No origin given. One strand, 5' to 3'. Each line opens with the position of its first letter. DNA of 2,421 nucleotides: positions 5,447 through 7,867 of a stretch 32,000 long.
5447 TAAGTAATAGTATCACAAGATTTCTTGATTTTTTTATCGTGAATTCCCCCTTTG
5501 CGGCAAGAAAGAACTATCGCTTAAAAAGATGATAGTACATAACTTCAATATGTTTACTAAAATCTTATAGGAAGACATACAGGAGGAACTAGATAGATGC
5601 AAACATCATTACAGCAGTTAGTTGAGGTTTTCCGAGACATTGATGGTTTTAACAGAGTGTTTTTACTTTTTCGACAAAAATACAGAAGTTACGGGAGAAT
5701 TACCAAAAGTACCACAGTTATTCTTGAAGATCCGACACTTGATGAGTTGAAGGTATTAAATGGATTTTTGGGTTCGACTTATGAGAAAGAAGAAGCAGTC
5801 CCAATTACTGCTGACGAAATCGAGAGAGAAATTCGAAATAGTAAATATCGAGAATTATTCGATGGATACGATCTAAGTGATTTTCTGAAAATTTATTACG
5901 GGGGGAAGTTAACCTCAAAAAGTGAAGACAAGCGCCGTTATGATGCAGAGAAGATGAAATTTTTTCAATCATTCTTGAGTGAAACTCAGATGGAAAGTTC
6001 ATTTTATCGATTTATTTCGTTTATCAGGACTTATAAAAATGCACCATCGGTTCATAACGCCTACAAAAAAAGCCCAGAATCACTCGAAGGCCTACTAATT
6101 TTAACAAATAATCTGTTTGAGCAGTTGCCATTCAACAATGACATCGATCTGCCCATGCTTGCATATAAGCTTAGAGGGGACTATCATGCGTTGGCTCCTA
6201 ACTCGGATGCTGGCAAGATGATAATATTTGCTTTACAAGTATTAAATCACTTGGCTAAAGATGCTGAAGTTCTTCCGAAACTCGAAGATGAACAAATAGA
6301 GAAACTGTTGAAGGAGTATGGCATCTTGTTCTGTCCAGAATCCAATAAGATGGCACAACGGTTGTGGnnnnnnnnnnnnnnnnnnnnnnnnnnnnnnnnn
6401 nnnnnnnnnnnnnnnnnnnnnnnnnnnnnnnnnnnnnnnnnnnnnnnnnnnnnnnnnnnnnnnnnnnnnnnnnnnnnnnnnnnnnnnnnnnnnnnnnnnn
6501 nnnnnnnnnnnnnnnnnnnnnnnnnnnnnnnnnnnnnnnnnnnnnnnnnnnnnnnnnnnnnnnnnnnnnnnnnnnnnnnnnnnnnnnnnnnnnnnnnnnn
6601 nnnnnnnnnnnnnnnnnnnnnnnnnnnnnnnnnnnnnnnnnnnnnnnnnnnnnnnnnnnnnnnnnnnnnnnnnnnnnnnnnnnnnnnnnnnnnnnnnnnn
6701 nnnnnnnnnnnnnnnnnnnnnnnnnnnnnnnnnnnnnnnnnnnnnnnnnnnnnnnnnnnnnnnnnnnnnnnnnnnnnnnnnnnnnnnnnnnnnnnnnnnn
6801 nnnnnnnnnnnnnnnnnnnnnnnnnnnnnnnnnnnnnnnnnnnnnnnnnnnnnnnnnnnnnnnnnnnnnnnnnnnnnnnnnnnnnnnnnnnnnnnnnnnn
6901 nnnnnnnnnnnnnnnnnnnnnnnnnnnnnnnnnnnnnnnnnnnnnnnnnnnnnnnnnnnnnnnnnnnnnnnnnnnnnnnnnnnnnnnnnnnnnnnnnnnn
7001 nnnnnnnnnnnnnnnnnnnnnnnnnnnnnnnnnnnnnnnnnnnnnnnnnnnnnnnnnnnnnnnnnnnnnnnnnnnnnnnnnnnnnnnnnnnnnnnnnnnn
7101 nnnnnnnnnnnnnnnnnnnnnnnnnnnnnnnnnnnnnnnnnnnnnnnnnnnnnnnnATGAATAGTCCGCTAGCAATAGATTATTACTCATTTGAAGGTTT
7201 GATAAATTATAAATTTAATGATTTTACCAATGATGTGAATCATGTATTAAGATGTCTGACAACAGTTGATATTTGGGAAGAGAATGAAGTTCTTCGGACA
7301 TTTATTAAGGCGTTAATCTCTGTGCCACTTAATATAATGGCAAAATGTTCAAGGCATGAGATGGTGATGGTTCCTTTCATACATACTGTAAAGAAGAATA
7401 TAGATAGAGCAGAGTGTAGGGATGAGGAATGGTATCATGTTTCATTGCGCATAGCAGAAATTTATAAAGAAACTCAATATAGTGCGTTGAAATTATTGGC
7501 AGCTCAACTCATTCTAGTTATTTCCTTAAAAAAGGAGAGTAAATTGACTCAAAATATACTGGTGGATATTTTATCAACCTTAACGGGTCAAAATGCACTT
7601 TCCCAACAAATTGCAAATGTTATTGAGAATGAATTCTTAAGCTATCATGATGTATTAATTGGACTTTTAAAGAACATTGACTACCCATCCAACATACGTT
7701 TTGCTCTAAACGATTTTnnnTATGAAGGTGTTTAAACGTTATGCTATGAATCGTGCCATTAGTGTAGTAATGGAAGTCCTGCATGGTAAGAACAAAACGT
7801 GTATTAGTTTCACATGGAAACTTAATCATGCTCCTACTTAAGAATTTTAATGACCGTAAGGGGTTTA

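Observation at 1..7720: Wadjet type II-like operon whose JetD Toprim nuclease is replaced by a protein kinase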

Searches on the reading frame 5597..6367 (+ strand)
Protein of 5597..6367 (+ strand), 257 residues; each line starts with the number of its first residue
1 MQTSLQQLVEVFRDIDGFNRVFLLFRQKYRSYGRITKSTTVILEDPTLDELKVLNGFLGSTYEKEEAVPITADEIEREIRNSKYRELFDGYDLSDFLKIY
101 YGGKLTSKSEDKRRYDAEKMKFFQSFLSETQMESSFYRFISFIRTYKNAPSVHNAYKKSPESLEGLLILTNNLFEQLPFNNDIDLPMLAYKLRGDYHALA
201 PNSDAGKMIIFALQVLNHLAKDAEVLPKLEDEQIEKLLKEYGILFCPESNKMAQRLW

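Call 21: find_homologous_proteins(query=window:5597-6367:+)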
Query seq(257 aa): 424 candidates shared short words with the query, none scored E <= 0.001.

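Call 37: search_protein_representatives(protein=window:5597-6367:+)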
Query: 257 residues. Proteins with E-value up to 0.001 (for the whole library): 270; up to 1e-10: 48; up to 1e-30: 3. The best 150 are listed.
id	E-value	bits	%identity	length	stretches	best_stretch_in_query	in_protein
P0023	2.3e-104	364.8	65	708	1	1-257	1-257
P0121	1.1e-58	215.3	43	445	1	4-244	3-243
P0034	4.7e-58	213.1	40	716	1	4-253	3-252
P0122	5.3e-28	114.8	32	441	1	3-244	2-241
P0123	1.1e-25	107.2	29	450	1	4-247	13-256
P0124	7.3e-22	94.6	28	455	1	4-244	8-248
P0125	2.0e-21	93.2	34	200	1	1-152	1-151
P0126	1.6e-20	90.3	27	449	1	5-244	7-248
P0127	2.2e-19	86.5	29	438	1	2-249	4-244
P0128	8.2e-19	84.7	29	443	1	5-243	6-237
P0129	4.4e-18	82.3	28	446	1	4-244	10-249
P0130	1.5e-17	80.5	28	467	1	2-244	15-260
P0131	9.9e-17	77.8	27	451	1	6-244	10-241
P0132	1.7e-16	77.1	32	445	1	1-223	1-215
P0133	3.0e-16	76.3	25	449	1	4-213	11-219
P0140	3.8e-14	69.4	30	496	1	4-212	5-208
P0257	8.2e-07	45.4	26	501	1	11-243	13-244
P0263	1.6e-06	44.4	27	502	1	4-214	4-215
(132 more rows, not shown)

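Call 39: search_protein_families(library=pfam, proteins=[P0121, P0122, P0123, P0140, P0257, P0263], max_evalue=0.01)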
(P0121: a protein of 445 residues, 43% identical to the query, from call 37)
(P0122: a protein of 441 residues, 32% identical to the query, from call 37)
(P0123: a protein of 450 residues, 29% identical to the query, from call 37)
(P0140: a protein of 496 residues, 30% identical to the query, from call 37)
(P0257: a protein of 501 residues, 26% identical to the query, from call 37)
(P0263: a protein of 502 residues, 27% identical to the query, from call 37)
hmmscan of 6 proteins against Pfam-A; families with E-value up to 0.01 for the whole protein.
P0121 (445 aa): 4 families
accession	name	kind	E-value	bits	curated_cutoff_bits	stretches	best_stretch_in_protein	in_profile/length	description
PF09664.16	DUF2399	-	4.1e-27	95.2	23.4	1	280-441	2-152/152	Protein of unknown function C-terminus (DUF2399)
PF11796.13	DUF3323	-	7.2e-26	91.8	26.6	1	39-255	4-206/209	Protein of unknown function N-terminus (DUF3323)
PF03520.19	KCNQ_channel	-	0.0048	17.1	25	1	61-100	68-107/189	KCNQ voltage-gated potassium channel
PF23947.1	DUF7281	-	0.0081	16.2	27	0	298-435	43-176/183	Domain of unknown function (DUF7281)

P0122 (441 aa): 3 families
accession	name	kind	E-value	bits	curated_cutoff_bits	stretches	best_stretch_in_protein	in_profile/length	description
PF11796.13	DUF3323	-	5.4e-32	111.8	26.6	1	39-254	4-207/209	Protein of unknown function N-terminus (DUF3323)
PF09664.16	DUF2399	-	4e-21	75.8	23.4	1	277-434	1-150/152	Protein of unknown function C-terminus (DUF2399)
PF23947.1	DUF7281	-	1.2e-06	28.7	27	1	293-430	39-176/183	Domain of unknown function (DUF7281)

P0123 (450 aa): 3 families
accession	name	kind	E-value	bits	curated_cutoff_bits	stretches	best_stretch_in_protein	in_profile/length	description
PF11796.13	DUF3323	-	9.5e-32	111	26.6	1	49-266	4-207/209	Protein of unknown function N-terminus (DUF3323)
PF09664.16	DUF2399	-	7.1e-24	84.7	23.4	1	290-447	2-152/152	Protein of unknown function C-terminus (DUF2399)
PF23947.1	DUF7281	-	1.7e-05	24.9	27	1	281-442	20-177/183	Domain of unknown function (DUF7281)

P0140 (496 aa): 4 families
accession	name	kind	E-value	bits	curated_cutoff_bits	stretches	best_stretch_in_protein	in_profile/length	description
PF11796.13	DUF3323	-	2.1e-37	129.5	26.6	1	39-292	3-207/209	Protein of unknown function N-terminus (DUF3323)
PF09664.16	DUF2399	-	1.4e-24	87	23.4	1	356-490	21-150/152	Protein of unknown function C-terminus (DUF2399)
PF09983.15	JetD_C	-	6.6e-06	26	22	1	341-474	25-157/179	Wadjet protein JetD, C-terminal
PF23947.1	DUF7281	-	0.0097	15.9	27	1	326-478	12-168/183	Domain of unknown function (DUF7281)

P0257 (501 aa): 3 families
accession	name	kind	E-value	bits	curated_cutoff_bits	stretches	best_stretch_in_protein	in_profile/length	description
PF11796.13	DUF3323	-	1.4e-48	166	26.6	1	37-259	1-208/209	Protein of unknown function N-terminus (DUF3323)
PF09664.16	DUF2399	-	2e-31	109.2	23.4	1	335-493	9-152/152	Protein of unknown function C-terminus (DUF2399)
PF23947.1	DUF7281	-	0.00063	19.8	27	1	341-488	36-177/183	Domain of unknown function (DUF7281)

P0263 (502 aa): 3 families
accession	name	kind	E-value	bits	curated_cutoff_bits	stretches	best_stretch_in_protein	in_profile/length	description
PF11796.13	DUF3323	-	5.3e-52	177.2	26.6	1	36-280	2-208/209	Protein of unknown function N-terminus (DUF3323)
PF09664.16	DUF2399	-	1.6e-34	119.3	23.4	1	344-492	15-152/152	Protein of unknown function C-terminus (DUF2399)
PF23947.1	DUF7281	-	0.0029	17.6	27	0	351-485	45-175/183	Domain of unknown function (DUF7281)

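Call 40: search_solved_structures(query=window:5597-6367:+, max_evalue=1, show_alignments=2)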
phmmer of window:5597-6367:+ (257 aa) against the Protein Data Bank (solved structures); distinct sequences matched with E-value up to 1: 2.
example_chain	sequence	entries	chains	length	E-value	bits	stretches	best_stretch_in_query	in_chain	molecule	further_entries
5gzu_A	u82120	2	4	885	0.33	13.9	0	40-138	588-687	Chitinase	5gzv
5gzt_B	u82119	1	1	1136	0.58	13.1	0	40-138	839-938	Chitinase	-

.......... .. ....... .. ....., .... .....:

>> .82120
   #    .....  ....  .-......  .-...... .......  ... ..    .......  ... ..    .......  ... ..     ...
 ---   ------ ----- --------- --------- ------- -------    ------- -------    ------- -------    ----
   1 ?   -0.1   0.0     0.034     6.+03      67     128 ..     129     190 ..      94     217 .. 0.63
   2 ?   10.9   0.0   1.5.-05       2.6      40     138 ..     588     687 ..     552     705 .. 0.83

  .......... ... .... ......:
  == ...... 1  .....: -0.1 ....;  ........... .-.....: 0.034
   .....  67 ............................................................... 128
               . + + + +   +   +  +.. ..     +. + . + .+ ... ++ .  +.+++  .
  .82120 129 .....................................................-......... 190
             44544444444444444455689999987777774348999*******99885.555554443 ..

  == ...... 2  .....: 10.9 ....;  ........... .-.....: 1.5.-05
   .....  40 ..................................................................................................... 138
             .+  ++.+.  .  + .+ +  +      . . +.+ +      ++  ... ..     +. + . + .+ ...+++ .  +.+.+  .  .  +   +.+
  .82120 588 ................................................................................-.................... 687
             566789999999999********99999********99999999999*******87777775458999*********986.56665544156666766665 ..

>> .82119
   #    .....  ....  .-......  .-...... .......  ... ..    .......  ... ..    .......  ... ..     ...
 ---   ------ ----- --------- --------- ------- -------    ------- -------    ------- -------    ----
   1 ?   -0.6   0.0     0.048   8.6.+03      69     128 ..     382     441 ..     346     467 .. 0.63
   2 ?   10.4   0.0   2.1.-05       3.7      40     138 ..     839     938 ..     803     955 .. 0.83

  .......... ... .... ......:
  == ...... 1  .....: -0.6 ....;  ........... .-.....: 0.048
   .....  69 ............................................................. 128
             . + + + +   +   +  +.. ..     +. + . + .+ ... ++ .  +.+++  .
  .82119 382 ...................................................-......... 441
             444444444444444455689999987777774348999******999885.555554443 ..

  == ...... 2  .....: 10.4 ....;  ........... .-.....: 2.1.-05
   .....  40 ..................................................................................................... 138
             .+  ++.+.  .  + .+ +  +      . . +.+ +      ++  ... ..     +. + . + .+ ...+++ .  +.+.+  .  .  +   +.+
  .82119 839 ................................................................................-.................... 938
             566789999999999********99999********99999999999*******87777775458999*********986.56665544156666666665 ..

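Call 58: search_dna_similar(query=window:5597-6367:+, collection=plasmids, mode=protein, max_rows=15)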
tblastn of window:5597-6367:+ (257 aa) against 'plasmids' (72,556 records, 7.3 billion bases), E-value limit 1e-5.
Records with a match: 4; places in all: 4; records where one place covers at least 80% of the query: 4.
Best place of each record, by identity: <60% 4.
By first word of the organism name: Bacillus 4.
By predicted mobility (MOB-suite, as given by PLSDB): non-mobilizable 3; conjugative 1.
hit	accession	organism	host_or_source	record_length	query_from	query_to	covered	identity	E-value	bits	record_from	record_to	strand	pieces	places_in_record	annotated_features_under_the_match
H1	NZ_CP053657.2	Bacillus cereus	culture,soil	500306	1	215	84%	24.7%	1e-12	75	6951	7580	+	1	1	TIGR02679 domain-containing protein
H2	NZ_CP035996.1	Bacillus mycoides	cell culture,soil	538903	1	215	84%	24.7%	2e-12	74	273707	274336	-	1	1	TIGR02679 domain-containing protein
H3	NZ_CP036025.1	Bacillus mycoides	cell culture,soil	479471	1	215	84%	24.7%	4e-12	73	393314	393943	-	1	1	TIGR02679 domain-containing protein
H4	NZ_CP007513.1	Bacillus bombysepticus str. Wang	separated from the corpses of silkworms ...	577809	1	215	84%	24.7%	4e-12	73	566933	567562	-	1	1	TIGR02679 domain-containing protein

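Call 72: find_encoding_contigs(protein=P0121, flank=10000, max_places=2)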
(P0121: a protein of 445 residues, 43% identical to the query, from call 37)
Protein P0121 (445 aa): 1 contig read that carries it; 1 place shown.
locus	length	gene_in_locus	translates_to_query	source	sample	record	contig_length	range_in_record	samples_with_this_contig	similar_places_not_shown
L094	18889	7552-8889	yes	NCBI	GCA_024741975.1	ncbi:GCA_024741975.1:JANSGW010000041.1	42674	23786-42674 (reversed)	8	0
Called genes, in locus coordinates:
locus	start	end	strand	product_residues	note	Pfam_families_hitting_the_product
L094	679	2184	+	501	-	PF09660:DUF2397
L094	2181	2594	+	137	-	PF09661:DUF2398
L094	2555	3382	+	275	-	PF09661:DUF2398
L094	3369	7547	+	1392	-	PF13558:SbcC_Walker_B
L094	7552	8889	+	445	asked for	PF11796:DUF3323, PF09664:DUF2399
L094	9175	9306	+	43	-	-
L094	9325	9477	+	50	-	-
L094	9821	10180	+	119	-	-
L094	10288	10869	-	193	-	-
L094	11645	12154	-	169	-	-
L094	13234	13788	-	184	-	-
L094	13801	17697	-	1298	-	-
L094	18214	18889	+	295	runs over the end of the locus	PF00575:S1 (faint)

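Call 84: find_related_loci(query=A3, collection=metagenome_contigs, flank=10000)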
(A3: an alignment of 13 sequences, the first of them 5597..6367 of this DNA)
Query A3 (257 aa) in metagenome_contigs; peptide patterns used: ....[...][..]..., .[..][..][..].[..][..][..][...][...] (x = any residue, [..] = any of these).
200 stretches matched a pattern; 4 encode a relative of the query (tblastn E <= 1e-3); 4 distinct loci.
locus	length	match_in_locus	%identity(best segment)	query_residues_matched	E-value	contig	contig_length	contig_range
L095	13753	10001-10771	67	1-257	6e-116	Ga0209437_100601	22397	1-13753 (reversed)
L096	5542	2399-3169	67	1-257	5e-116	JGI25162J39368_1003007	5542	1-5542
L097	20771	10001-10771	54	1-257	1e-94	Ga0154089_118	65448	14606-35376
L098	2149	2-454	54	107-257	1e-49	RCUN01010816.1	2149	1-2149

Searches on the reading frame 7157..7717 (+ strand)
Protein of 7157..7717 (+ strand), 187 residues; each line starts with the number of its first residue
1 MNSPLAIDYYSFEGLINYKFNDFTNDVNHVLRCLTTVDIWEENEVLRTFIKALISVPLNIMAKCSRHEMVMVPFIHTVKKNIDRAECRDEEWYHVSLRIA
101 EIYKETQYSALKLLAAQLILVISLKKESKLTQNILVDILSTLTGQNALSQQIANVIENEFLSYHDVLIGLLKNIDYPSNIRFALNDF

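Call 27: search_protein_families(library=padloc, proteins=[window:7157-7717:+], max_evalue=1)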
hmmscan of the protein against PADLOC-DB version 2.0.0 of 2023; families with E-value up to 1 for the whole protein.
window:7157-7717:+ (187 aa): 2 families
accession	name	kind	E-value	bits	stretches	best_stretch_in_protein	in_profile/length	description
PDLC01935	CARF7--CARF_RelE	-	0.0021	15.4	1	79-162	29-110/369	-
PDLC01578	Cmr5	-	0.013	13.5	1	25-155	2-123/136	CAS-III-B; effector_SS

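Call 41: search_solved_structures(query=window:7157-7717:+, max_evalue=10)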
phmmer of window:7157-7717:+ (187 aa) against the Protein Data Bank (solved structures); distinct sequences matched with E-value up to 10: 1.
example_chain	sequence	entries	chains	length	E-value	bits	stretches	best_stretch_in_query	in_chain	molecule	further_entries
4rk6_A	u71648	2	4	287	0.39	13.8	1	60-167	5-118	Glucose-resistance amylase regulator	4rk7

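Call 60: predict_structure(alignment_id=A2)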
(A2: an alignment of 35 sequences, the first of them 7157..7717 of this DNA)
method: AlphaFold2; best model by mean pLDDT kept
length: 187 residues; sequences in the alignment: 35
mean_pLDDT: 94.5   pTM: 0.89
mean pLDDT of the five models: 94.5, 94.2, 93.4, 93.4, 93.4
residues with pLDDT >= 90: 176; 70-90: 3; 50-70: 1; < 50: 7
segments of 3 or more residues with pLDDT < 50: 1-7
pLDDT, mean of each block of 10 residues (from residue 1): 52 95 97 97 94 98 98 98 96 98 97 98 98 98 95 98 98 97 95
secondary structure, 60 per line:
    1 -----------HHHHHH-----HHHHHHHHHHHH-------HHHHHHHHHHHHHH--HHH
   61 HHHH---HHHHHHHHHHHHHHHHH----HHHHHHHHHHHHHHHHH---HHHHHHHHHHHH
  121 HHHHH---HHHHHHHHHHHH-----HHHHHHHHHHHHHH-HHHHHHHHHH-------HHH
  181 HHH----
elements in order: H12-17 H23-34 H42-55 H58-64 H68-84 H89-105 H109-125 H129-140 H146-159 H161-170 H178-183

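Call 66: fold_search(model_id=the predicted structure, library=pdb)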
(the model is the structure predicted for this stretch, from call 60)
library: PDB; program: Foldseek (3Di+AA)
matches with E <= 10: 552; with E <= 0.001: 0
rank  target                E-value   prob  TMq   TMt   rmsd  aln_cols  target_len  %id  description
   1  5cwj                  1.5e-01  0.98  0.43  0.48   7.4       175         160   14  Crystal structure of de novo designed helical repeat protein DHR49 (released 2015-12-16)
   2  6xh5_B                1.7e-01  0.99  0.50  0.30   5.0       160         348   12  Hierarchical design of multi-scale protein complexes by combinatorial assembly of oligomeric helical bundle and repeat (released 2021-06-02)
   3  6vfk_B                2.3e-01  0.41  0.24  0.17  14.8       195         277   13  De novo designed tetrahedral nanoparticle T33_dn10 displaying 4 copies of BG505-SOSIP trimer on the surface (released 2020-07-22)
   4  5cwh                  2.4e-01  0.98  0.47  0.54   7.0       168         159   12  Crystal structure of de novo designed helical repeat protein DHR14 (released 2015-12-16)
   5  8y9r_A                2.4e-01  0.63  0.34  0.26  10.4       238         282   13  Crystal structure of Spiral2 microtubule-binding domain from Physcomitrella patens (released 2024-12-18)
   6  3vty_D                2.6e-01  0.38  0.25  0.26  11.3       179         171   12  Crystal structure of MamA (released 2012-10-31)
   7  8fbk                  3.3e-01  0.84  0.39  0.35  16.4       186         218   12  Improving the secretion of designed protein assemblies through negative design of cryptic transmembrane domains (released 2023-03-22)
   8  6xh5_A                3.5e-01  0.96  0.45  0.27   7.3       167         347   14  Hierarchical design of multi-scale protein complexes by combinatorial assembly of oligomeric helical bundle and repeat (released 2021-06-02)
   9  8a3t_F                3.6e-01  0.18  0.20  0.10  13.8       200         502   11  S. cerevisiae APC/C-Cdh1 complex (released 2022-08-31)
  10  5k7v_A                4.0e-01  0.23  0.21  0.16  16.4       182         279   11  Computational Design of Self-Assembling Cyclic Protein Homooligomers (released 2017-04-12)
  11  2vgl_A                5.2e-01  0.87  0.47  0.19   7.7       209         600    9  AP2 CLATHRIN ADAPTOR CORE (released 2007-12-25)
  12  5h78_A                5.5e-01  0.91  0.45  0.44   7.5       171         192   12  Crystal structure of the PKA-DHR14 fusion protein (released 2017-06-28)
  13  7sqc_H2               6.0e-01  0.21  0.25  0.14  12.7       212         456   10  Ciliary C1 central pair apparatus isolated from Chlamydomonas reinhardtii (released 2022-04-13)
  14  3zil_A                6.9e-01  0.23  0.26  0.17  13.5       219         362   10  Structure of the Wpl1 protein (released 2013-02-20)
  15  8gai_C                7.9e-01  0.69  0.44  0.24   7.9       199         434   12  Cavia porcellus (guinea pig) importin-alpha 1 in complex with Bimax2 peptide (released 2023-04-05)
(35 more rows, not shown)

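Call 93: fold_search(model_id=the predicted structure, library=viral)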
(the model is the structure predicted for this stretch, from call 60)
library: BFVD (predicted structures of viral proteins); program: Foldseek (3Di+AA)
matches with E <= 10: 264; with E <= 0.001: 0
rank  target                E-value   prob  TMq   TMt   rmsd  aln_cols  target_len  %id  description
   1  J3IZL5                1.7e-01  0.33  0.23  0.14  13.6       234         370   10  (no name in the UniProt tables at hand)
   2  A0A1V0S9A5            1.8e-01  0.30  0.23  0.15  14.3       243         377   13  Uncharacterized protein [Catovirus CTV1]
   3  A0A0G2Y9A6            2.8e-01  0.33  0.27  0.16  13.0       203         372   11  Ankyrin repeat protein [Acanthamoeba polyphaga mimivirus Kroon]
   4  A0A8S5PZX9            5.5e-01  0.23  0.24  0.09  14.8       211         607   11  Serine-pyruvate aminotransferase [Siphoviridae sp. ctOCb13]
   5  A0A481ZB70            6.6e-01  0.18  0.26  0.14  14.2       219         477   15  Ankyrin repeat protein [Pithovirus LCPAC403]
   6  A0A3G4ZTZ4            7.3e-01  0.15  0.22  0.23  12.7       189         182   14  Tetratricopeptide repeat protein [Edafosvirus sp.]
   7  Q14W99                7.6e-01  0.35  0.34  0.26   9.1       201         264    9  ORF7 [Ranid herpesvirus 2]
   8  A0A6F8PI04            8.0e-01  0.38  0.33  0.06  12.1       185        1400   12  (no name in the UniProt tables at hand)
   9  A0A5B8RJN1            8.0e-01  0.23  0.30  0.14  13.0       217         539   15  Uncharacterized protein [Iridovirus Liz-CrIV]
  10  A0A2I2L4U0            8.4e-01  0.23  0.27  0.19  10.8       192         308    8  DUF4476 domain-containing protein [Orpheovirus IHUMI-LCC2]
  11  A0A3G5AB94            8.4e-01  0.20  0.27  0.21  13.8       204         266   14  Sel1 repeat family protein [Hyperionvirus sp.]
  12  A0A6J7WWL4            9.6e-01  0.16  0.22  0.11  11.6       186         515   12  Uncharacterized protein [uncultured Caudovirales phage]
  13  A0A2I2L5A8            1.1e+00  0.20  0.29  0.18  10.4       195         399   12  Transmembrane domain-containing protein [Orpheovirus IHUMI-LCC2]
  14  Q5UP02                1.2e+00  0.06  0.16  0.11  16.9       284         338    9  Uncharacterized protein L750 [Acanthamoeba polyphaga mimivirus]
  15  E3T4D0                1.2e+00  0.06  0.16  0.12  17.2       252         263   11  Uncharacterized protein [Cafeteria roenbergensis virus (strain BV-PW1)]
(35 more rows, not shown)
